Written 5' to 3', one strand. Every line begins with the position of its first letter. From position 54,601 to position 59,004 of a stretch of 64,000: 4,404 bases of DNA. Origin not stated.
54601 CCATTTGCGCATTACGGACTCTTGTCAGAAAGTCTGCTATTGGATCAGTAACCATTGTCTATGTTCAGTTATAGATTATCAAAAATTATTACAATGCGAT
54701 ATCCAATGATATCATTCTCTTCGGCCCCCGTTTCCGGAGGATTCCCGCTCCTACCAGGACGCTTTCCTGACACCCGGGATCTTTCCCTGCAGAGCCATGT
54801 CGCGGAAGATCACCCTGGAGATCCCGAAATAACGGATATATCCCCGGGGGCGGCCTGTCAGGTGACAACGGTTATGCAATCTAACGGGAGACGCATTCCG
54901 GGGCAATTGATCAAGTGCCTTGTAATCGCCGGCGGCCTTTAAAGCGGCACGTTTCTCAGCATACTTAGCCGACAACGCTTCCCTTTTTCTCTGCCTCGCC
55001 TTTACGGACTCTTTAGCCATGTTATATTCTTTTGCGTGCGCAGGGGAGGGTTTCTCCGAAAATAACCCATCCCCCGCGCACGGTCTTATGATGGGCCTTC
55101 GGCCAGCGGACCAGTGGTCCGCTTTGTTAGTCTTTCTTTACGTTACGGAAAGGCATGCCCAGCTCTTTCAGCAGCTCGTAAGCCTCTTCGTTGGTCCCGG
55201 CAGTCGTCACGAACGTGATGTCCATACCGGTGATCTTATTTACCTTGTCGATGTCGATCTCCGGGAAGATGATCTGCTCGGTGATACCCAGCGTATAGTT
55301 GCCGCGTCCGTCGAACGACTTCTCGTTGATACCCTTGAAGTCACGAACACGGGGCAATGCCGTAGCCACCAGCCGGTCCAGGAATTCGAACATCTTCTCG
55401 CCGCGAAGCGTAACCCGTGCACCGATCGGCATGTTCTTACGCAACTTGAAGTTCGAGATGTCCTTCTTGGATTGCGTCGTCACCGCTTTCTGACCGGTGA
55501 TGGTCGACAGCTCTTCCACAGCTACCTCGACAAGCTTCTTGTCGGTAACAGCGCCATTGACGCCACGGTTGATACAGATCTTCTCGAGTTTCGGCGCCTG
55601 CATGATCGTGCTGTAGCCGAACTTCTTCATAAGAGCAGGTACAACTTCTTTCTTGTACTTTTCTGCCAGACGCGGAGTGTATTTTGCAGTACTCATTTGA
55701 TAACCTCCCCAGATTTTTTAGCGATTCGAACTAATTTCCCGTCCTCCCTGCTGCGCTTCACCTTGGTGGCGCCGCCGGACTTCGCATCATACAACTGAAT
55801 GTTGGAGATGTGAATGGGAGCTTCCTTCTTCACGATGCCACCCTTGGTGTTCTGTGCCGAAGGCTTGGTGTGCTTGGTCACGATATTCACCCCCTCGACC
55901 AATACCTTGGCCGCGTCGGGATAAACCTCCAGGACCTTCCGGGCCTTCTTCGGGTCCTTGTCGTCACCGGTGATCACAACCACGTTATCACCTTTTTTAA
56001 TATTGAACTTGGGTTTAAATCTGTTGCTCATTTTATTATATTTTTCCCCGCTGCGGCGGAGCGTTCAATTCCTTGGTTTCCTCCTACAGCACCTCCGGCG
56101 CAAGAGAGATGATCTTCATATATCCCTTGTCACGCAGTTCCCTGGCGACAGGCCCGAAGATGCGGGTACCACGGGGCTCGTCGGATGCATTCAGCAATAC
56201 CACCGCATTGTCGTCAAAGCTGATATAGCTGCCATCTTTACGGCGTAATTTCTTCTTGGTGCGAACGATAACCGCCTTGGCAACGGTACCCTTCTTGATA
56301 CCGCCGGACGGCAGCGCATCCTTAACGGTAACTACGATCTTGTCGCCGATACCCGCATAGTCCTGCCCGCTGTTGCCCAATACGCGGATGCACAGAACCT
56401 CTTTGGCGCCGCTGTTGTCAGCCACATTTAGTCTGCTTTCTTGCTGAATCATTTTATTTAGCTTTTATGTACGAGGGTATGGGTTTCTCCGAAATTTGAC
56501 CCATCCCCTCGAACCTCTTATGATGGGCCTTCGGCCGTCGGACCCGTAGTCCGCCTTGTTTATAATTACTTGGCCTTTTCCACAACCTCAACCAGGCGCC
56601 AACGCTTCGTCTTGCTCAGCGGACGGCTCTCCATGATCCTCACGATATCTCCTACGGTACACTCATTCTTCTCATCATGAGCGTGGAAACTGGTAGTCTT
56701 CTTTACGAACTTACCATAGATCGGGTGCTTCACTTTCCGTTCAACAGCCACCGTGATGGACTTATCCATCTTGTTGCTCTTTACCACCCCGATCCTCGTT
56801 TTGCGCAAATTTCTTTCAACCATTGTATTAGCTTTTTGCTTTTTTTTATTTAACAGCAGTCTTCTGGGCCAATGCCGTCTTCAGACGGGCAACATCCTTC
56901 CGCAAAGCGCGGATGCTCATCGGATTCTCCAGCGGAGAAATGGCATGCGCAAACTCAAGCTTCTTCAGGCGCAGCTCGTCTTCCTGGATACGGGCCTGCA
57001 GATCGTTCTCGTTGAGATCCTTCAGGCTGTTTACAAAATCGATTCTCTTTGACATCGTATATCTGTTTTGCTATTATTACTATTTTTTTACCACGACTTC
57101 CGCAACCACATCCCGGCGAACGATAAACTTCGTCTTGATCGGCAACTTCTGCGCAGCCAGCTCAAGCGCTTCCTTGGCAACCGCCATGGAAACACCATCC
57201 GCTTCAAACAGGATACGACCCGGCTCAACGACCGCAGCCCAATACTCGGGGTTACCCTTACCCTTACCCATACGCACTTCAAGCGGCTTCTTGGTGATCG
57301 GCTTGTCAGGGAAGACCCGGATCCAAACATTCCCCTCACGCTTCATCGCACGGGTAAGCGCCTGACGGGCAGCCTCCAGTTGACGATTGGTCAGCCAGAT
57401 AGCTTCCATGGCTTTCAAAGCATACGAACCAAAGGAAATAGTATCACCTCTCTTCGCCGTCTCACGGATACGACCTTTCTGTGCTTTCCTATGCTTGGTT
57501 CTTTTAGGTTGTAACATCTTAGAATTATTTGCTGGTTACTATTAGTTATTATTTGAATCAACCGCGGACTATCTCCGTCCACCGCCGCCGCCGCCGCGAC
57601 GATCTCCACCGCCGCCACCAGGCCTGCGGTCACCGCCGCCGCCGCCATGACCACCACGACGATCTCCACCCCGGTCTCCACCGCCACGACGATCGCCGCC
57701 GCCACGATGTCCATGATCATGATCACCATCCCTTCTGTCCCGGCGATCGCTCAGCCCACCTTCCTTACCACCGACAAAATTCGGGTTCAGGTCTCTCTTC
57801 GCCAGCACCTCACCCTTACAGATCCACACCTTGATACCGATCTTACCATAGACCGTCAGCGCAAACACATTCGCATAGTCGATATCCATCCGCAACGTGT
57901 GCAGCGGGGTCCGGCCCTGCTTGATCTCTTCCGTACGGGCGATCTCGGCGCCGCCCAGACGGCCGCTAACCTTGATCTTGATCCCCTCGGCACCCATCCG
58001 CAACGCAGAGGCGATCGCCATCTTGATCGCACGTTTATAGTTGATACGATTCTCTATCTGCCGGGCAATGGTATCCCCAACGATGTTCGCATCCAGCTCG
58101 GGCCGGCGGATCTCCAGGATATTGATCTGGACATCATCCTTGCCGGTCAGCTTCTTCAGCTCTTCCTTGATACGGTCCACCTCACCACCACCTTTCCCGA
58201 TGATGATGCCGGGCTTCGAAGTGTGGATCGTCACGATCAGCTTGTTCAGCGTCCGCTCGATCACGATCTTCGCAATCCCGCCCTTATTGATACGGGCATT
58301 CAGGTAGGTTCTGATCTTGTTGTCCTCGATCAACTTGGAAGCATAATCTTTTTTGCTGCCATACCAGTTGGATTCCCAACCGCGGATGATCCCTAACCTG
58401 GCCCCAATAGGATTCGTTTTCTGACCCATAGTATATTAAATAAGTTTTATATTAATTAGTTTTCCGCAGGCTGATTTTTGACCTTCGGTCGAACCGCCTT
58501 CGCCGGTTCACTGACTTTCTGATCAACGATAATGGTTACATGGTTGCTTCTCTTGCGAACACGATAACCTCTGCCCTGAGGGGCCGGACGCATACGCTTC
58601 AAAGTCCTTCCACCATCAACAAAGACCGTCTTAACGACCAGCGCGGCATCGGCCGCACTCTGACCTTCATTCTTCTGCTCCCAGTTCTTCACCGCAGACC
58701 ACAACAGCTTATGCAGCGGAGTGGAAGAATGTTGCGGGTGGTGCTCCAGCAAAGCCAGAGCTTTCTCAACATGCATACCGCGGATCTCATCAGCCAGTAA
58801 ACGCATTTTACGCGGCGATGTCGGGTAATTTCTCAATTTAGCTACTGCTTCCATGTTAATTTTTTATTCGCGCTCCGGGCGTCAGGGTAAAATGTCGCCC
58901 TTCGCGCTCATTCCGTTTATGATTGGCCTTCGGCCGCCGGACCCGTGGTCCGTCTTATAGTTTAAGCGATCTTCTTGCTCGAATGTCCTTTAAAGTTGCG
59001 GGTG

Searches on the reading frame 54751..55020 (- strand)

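Call 11: search_protein_families(library=ncbifam, proteins=[window:54751-55020:-])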
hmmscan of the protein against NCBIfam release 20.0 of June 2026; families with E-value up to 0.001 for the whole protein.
window:54751-55020:- (89 aa): 3 families
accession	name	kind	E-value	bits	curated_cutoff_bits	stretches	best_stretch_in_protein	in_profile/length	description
NF006477.0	PRK08881.1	equivalog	2.7e-33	114.5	77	1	1-89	1-101/101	30S ribosomal protein S14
NF005974.0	PRK08061.1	equivalog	7.2e-19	67.6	77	1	46-89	18-61/61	type Z 30S ribosomal protein S14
NF005370.0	PRK06911.1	equivalog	8.3e-14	51.4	187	1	1-89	1-100/100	30S ribosomal protein S14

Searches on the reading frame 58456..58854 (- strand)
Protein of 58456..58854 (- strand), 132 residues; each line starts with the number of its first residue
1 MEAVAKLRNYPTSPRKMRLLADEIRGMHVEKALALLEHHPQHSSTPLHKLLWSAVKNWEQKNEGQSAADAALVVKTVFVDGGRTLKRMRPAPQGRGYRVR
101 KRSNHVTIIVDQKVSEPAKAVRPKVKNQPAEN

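Call 11: search_protein_families(library=ncbifam, proteins=[window:58456-58854:-])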
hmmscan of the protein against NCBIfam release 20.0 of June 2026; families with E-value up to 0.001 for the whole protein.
window:58456-58854:- (132 aa): 4 families
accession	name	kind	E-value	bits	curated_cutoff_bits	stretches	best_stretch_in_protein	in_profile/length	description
TIGR01044.1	rplV_bact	equivalog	2e-26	92.2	73.65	1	5-110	1-103/103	50S ribosomal protein L22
NF008917.0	PRK12279.1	equivalog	5.8e-15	55.3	526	1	2-122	2-120/311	50S ribosomal protein L22/unknown domain fusion protein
TIGR01038.1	uL22_arch_euk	equivalog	4.7e-08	33.1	79.85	0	39-112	78-147/148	50S ribosomal protein L22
NF003260.0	PRK04223.1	equivalog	6.4e-08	32.7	137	0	3-37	16-50/154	50S ribosomal protein L22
